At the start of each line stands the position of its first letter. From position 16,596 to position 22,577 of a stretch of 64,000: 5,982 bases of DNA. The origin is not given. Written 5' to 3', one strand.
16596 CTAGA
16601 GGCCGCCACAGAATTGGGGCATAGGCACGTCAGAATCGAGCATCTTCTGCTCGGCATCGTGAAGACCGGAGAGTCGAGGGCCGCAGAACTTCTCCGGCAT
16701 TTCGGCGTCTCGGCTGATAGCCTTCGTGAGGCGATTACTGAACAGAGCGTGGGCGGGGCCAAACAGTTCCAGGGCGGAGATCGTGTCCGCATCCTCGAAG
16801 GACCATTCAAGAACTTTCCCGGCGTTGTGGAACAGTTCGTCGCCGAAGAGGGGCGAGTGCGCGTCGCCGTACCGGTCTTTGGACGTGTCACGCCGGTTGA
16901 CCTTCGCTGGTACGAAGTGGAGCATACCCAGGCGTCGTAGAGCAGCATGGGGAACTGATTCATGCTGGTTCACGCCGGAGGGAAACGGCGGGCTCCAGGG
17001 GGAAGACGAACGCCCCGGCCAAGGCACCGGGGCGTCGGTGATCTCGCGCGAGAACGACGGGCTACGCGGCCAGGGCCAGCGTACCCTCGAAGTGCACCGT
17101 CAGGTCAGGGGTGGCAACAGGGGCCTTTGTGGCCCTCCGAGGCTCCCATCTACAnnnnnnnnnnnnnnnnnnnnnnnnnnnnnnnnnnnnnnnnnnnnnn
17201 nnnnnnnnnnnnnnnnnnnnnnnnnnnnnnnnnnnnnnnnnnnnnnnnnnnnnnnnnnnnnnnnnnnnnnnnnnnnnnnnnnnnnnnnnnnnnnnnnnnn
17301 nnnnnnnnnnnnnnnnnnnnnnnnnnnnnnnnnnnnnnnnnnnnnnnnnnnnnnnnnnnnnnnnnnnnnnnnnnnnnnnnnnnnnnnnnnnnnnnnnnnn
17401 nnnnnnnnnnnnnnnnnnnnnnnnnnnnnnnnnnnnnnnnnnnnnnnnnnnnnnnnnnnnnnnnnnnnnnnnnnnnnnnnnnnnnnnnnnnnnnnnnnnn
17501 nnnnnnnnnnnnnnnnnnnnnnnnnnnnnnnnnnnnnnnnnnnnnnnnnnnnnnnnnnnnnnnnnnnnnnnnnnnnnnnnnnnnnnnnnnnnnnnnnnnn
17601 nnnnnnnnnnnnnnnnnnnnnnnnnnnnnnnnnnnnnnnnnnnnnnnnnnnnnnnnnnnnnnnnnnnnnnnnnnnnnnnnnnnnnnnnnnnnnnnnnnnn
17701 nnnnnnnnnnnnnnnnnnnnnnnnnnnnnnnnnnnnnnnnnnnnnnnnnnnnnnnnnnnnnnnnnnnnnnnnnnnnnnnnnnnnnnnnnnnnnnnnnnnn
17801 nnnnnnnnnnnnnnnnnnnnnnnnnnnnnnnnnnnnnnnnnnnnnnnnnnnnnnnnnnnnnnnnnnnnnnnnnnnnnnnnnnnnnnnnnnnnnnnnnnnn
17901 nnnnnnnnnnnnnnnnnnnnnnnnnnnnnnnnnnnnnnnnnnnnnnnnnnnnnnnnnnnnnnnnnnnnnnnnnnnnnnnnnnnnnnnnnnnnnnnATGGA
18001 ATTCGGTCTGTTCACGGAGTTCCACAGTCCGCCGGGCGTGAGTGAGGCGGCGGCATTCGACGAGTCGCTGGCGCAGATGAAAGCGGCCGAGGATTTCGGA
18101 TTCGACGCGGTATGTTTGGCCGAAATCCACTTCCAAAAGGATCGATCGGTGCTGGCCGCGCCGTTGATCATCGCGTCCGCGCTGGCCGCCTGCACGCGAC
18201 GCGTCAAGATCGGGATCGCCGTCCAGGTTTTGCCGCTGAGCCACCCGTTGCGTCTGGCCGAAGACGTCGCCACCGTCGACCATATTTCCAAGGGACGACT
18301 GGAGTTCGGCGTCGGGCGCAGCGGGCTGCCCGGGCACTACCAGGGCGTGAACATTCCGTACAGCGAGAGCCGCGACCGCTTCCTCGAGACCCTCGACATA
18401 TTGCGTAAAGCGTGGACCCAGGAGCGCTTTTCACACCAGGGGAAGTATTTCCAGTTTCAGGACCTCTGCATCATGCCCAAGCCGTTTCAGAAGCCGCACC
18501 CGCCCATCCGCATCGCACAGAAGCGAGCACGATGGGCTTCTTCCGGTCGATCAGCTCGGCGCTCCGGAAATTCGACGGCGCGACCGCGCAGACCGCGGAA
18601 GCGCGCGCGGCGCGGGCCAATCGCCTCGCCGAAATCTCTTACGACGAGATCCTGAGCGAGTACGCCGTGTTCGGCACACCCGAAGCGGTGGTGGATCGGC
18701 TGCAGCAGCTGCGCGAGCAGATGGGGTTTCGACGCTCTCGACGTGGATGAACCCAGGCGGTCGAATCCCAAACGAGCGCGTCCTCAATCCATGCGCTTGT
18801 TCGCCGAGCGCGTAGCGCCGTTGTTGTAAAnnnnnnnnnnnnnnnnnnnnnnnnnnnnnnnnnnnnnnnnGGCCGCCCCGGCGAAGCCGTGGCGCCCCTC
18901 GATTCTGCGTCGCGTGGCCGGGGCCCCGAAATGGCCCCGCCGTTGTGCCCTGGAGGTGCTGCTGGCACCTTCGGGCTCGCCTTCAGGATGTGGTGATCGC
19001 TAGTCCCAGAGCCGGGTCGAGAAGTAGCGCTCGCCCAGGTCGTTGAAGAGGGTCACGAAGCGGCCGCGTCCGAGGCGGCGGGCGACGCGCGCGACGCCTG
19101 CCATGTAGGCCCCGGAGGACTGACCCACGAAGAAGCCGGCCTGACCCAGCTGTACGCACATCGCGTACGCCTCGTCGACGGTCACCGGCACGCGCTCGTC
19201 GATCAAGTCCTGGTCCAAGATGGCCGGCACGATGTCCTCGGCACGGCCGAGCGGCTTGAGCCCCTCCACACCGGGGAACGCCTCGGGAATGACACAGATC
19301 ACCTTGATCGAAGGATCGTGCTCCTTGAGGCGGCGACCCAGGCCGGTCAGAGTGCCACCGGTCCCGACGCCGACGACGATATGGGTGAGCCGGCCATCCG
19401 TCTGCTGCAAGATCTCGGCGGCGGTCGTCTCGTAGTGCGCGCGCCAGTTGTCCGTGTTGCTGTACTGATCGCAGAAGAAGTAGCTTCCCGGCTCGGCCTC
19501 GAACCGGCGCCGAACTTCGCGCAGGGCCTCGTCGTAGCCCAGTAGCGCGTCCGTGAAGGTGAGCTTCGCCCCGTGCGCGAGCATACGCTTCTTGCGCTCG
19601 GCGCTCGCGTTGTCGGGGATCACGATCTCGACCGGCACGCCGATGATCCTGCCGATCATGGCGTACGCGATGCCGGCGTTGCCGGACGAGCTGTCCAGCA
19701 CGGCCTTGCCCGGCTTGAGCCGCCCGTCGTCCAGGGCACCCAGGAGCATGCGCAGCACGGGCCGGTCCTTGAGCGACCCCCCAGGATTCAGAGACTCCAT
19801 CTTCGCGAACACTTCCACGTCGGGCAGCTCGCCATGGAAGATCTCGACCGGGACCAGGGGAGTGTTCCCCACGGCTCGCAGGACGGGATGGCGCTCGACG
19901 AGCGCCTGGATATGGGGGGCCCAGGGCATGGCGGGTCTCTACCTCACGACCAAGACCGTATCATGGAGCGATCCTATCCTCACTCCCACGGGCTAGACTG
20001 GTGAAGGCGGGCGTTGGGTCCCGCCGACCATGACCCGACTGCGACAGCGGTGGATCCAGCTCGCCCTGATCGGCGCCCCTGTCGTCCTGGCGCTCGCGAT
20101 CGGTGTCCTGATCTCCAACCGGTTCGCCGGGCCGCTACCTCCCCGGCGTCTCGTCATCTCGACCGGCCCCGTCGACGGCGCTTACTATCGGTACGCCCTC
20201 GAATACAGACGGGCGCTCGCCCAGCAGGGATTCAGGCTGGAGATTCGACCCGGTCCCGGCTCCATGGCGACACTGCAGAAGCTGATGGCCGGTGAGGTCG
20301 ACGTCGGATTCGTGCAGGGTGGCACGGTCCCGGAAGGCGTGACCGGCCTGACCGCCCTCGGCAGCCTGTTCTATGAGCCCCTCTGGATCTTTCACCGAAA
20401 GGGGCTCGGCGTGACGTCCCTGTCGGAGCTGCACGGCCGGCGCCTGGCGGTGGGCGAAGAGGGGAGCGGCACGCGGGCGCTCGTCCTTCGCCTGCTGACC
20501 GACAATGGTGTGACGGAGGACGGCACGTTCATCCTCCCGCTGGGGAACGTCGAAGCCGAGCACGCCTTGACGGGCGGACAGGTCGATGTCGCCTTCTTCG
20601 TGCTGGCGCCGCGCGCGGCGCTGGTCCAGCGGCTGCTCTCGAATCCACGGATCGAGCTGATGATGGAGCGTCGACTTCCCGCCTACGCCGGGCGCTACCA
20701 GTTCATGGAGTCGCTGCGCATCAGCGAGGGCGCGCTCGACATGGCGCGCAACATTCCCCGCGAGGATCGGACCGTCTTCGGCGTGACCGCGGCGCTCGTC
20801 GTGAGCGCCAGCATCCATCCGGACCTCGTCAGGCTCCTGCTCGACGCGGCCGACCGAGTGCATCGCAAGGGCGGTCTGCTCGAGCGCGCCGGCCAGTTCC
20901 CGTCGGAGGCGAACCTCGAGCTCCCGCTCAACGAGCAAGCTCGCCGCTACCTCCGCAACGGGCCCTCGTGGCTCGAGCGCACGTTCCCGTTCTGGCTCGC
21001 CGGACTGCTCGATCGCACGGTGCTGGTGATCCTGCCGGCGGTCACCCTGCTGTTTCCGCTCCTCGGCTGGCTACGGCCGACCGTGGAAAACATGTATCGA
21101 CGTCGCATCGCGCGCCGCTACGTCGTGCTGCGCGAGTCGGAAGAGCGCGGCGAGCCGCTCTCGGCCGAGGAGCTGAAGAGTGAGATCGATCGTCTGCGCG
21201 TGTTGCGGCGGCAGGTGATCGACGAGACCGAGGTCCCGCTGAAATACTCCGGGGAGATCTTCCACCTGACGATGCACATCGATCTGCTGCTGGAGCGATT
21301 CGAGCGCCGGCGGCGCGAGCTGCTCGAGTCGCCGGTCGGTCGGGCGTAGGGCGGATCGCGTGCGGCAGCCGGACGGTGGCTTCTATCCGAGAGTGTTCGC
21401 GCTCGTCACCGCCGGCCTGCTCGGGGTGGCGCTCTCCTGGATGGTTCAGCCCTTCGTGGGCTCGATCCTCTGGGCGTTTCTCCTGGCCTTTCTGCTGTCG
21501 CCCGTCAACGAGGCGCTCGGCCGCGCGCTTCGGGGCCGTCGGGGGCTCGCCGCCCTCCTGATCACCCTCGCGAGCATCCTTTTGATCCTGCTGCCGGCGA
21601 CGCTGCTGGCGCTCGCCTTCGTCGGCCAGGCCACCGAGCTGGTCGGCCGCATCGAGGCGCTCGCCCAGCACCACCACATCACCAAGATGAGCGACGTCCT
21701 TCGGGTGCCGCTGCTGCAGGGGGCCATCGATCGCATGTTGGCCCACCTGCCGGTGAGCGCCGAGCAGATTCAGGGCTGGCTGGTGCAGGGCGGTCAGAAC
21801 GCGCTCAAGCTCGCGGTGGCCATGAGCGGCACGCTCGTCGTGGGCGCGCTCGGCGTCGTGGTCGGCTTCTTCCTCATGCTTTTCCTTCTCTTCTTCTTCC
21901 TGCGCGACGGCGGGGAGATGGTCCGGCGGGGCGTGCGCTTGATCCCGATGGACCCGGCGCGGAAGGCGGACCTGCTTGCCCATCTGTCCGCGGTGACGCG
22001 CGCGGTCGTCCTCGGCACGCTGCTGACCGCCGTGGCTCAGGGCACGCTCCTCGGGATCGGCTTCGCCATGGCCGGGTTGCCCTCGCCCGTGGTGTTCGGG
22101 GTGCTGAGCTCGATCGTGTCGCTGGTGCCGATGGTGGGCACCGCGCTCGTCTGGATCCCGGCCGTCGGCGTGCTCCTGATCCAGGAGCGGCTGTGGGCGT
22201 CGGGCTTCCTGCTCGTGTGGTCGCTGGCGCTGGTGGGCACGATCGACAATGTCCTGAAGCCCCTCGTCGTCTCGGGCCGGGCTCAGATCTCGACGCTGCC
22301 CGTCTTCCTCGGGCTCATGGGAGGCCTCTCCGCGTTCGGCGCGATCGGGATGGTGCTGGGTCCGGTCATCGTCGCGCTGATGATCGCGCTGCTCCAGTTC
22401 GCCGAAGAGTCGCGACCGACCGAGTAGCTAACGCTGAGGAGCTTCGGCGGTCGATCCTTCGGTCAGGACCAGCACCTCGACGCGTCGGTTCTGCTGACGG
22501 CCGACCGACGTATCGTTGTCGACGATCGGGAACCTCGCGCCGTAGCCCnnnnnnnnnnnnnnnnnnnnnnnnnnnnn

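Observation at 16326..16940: Stand-alone Clp N-terminal domain fused to a NusG C-terminal (KOW) domain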

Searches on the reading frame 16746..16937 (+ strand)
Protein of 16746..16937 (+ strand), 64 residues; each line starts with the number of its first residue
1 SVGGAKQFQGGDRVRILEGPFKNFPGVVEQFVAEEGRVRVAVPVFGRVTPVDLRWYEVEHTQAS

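Call 23: search_solved_structures(query=window:16746-16937:+, max_evalue=0.1, show_alignments=4)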
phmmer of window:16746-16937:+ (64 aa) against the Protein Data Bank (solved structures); distinct sequences matched with E-value up to 0.1: 25.
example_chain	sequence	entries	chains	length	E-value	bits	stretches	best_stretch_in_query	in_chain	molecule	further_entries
1m1g_A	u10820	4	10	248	2.8e-12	49.5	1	7-59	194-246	Transcription antitermination protein nusG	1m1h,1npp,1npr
6duq_M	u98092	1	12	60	4e-12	49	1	7-59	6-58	Transcription termination/antitermination protein NusG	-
2kvq_G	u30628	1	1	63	4.8e-12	48.7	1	7-59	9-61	Transcription antitermination protein nusG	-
8g2u_u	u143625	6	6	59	5.8e-12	48.5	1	8-59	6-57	Transcription termination/antitermination protein NusG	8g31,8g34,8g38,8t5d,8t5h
6tqn_G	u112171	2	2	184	1.1e-11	47.6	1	8-59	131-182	Transcription termination/antitermination protein NusG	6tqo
5ms0_F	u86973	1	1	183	1.2e-11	47.5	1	8-59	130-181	Transcription termination/antitermination protein NusG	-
6gov_G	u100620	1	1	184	1.3e-11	47.4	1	8-59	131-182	Transcription termination/antitermination protein NusG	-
6ztj_CF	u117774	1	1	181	1.3e-11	47.3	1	7-59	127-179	Transcription termination/antitermination protein NusG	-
2jvv_A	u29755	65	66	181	1.4e-11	47.3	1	8-59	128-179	Transcription antitermination protein nusG | Transcription termination/antitermination protein NusG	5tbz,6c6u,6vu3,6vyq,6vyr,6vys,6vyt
1nz9_A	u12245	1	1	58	1.5e-11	47.2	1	7-58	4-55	TRANSCRIPTION ANTITERMINATION PROTEIN NUSG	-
9gux_Z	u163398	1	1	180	1.9e-11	46.8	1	7-59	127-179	Transcription termination/antitermination protein NusG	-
9w0n_7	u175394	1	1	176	2.1e-11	46.7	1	8-59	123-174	Transcription termination/antitermination protein NusG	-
2lq8_A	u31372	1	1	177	7.6e-09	38.7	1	8-60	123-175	Transcription antitermination protein nusG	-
8ehq_G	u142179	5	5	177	9.7e-09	38.3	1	8-59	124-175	Transcription termination/antitermination protein NusG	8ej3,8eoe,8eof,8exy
2xhc_A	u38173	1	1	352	1.4e-08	37.8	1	8-59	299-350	TRANSCRIPTION ANTITERMINATION PROTEIN NUSG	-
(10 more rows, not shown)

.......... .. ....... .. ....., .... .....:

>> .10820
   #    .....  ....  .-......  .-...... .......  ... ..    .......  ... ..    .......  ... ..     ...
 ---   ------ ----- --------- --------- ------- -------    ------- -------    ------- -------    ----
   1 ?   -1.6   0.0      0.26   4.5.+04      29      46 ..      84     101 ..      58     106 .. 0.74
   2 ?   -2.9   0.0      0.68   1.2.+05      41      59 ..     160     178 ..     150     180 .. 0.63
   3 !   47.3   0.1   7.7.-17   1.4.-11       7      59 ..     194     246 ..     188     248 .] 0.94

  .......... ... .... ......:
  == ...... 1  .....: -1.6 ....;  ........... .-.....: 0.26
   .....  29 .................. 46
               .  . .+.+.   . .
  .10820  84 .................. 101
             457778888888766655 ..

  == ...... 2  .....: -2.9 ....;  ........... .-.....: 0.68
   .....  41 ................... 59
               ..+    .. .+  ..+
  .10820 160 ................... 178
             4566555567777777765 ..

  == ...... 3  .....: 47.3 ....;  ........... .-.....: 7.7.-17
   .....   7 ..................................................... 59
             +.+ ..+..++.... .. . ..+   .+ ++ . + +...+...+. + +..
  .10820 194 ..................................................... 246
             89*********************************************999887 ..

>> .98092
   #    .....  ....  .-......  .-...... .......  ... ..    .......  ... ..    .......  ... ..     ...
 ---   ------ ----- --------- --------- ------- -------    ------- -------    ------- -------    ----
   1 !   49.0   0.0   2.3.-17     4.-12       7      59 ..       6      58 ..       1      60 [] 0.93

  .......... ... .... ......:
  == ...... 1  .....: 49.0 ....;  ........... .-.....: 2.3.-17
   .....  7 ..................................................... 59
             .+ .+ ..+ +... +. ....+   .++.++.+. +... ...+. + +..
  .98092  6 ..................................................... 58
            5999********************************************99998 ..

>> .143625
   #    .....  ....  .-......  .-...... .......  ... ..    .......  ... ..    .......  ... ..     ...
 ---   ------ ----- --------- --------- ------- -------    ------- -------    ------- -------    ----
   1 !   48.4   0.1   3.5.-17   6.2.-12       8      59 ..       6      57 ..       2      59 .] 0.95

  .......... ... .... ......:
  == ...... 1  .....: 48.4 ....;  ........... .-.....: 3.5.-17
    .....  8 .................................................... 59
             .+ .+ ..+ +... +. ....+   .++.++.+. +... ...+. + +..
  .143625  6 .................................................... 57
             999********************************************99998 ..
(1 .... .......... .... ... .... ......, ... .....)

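Call 26: find_homologous_proteins(query=window:16746-16937:+, max_evalue=0.001)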
Query window:16746-16937:+: no candidate shares three 5-residue words with the query. No homologue found.

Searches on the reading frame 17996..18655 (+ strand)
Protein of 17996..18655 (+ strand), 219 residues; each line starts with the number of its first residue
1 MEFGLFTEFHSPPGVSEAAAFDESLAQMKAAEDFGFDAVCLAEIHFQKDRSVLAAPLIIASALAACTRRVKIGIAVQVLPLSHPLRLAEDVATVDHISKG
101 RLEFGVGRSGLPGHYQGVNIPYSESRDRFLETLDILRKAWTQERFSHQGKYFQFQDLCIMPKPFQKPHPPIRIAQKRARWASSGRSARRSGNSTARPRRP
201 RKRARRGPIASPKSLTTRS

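Call 18: search_protein_families(library=pfam, proteins=[window:17996-18655:+], max_evalue=0.01)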
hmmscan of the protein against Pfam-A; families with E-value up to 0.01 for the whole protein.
window:17996-18655:+ (219 aa): 1 family
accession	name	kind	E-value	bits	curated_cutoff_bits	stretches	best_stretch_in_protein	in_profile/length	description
PF00296.26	Bac_luciferase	-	3.7e-47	161.7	27.9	1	1-174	1-171/314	Luciferase-like monooxygenase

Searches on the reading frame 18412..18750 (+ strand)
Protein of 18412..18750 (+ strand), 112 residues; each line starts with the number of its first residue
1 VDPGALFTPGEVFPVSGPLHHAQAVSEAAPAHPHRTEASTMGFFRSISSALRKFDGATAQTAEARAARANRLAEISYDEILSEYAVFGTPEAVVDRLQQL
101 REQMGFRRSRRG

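Call 18: search_protein_families(library=pfam, proteins=[window:18412-18750:+], max_evalue=0.01)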
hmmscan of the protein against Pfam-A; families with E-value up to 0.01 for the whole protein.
window:18412-18750:+ (112 aa): 1 family
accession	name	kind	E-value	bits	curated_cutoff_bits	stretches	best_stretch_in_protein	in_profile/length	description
PF00296.26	Bac_luciferase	-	0.00078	19.3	27.9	1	24-107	237-313/314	Luciferase-like monooxygenase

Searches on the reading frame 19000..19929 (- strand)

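Call 18: search_protein_families(library=pfam, proteins=[window:19000-19929:-], max_evalue=0.01)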
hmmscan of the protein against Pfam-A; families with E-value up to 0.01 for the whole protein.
window:19000-19929:- (309 aa): 1 family
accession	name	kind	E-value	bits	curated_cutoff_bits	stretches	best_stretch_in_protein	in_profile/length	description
PF00291.31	PALP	-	1.2e-66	225.5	35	1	17-296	2-294/295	Pyridoxal-phosphate dependent enzyme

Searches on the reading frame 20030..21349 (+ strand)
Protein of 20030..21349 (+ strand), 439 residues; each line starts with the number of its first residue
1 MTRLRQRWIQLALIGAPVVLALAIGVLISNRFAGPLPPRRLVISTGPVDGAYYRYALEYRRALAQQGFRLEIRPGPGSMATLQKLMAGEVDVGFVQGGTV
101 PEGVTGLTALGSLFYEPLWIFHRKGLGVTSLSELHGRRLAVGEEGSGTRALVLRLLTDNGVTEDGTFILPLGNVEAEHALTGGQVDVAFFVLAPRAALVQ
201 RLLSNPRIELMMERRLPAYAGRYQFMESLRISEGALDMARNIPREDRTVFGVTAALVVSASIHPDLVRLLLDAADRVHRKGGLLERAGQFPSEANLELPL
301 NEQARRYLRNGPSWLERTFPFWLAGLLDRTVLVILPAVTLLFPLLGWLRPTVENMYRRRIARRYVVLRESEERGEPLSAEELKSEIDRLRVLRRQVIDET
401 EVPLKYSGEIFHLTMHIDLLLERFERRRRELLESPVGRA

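Call 42: search_protein_families(library=pfam, proteins=[window:20030-21349:+], max_evalue=0.00001)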
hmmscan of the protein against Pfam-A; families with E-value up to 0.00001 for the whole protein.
window:20030-21349:+ (439 aa): 2 families
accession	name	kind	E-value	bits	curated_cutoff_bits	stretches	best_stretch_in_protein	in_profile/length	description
PF16868.10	NMT1_3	-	4.7e-16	59.7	27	1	43-308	1-285/289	NMT1-like family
PF09084.16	NMT1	-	8.3e-09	36.1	20.5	1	64-190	17-146/216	NMT1/THI5 like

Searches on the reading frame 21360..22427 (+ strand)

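Call 42: search_protein_families(library=pfam, proteins=[window:21360-22427:+], max_evalue=0.00001)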
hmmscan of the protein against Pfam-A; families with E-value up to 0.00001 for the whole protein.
window:21360-22427:+ (355 aa): 1 family
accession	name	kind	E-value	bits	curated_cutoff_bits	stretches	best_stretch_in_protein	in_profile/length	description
PF01594.21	AI-2E_transport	-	5.2e-47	161.1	34.3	1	17-347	6-325/327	AI-2E family transporter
